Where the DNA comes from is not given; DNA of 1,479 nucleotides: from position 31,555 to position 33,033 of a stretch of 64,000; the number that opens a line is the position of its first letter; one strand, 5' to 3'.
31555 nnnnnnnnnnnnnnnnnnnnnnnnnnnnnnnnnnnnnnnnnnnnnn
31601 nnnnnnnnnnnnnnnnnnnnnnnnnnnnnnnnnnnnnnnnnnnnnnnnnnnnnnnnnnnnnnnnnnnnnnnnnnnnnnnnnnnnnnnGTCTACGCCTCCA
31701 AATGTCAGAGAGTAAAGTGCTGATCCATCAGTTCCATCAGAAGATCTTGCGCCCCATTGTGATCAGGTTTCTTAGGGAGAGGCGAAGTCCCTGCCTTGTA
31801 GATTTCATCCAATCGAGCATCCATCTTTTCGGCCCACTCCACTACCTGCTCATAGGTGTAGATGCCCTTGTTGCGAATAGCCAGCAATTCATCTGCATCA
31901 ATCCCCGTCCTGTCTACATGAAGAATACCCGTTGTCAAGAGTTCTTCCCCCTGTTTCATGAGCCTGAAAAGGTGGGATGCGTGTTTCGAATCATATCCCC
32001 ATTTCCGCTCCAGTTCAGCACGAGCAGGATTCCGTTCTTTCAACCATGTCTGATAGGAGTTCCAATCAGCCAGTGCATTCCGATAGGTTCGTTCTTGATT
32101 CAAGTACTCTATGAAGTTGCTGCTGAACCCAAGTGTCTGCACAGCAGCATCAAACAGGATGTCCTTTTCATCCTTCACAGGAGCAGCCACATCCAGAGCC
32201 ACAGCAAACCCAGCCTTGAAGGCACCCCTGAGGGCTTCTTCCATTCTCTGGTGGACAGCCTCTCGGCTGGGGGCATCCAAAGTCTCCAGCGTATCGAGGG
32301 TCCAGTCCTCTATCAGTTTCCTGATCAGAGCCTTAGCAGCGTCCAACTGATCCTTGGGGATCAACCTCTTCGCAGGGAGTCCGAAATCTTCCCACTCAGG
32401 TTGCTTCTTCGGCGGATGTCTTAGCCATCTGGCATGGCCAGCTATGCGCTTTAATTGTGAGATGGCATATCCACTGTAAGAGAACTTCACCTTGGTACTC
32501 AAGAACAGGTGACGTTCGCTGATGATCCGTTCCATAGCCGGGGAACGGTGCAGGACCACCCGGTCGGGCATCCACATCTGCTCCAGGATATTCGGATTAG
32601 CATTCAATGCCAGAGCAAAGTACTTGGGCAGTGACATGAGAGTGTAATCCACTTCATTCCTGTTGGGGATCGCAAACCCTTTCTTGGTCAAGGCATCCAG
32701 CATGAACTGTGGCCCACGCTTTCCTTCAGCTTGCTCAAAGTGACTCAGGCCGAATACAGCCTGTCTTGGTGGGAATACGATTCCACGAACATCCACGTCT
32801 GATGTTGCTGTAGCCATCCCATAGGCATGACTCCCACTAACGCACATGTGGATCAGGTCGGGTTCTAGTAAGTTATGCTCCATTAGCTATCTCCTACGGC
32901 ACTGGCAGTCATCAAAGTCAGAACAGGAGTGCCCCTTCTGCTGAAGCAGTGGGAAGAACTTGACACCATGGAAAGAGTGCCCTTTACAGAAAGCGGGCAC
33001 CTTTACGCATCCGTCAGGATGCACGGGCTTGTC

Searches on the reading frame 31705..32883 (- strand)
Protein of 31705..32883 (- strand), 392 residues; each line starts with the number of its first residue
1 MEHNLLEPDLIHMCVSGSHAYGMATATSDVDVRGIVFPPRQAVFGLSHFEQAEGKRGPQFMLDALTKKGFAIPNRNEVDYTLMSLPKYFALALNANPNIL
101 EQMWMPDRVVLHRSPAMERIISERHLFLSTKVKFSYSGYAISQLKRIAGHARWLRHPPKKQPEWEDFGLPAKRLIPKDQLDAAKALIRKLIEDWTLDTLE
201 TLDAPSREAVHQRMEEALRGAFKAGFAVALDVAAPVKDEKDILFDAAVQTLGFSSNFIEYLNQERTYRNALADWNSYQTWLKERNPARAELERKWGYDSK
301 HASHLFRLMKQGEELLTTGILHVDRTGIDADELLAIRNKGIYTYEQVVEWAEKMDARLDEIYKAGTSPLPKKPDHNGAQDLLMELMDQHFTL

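Call 20: search_protein_families(library=pfam, proteins=[window:31705-32883:-], max_evalue=0.001)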
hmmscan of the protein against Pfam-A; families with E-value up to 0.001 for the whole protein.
window:31705-32883:- (392 aa): 1 family
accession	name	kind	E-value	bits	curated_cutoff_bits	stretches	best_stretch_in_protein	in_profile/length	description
PF10127.15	RlaP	-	8.3e-20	72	23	1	9-147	19-140/249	RNA repair pathway DNA polymerase beta family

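Call 21: search_protein_families(library=phrogs, proteins=[window:31705-32883:-], max_evalue=0.001)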
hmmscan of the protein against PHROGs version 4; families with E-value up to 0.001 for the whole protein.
window:31705-32883:- (392 aa): 1 family
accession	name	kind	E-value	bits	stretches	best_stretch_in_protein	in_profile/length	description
phrog_388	-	DNA, RNA and nucleotide metabolism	9.9e-57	193.6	1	4-390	32-334/351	nucleotidyltransferase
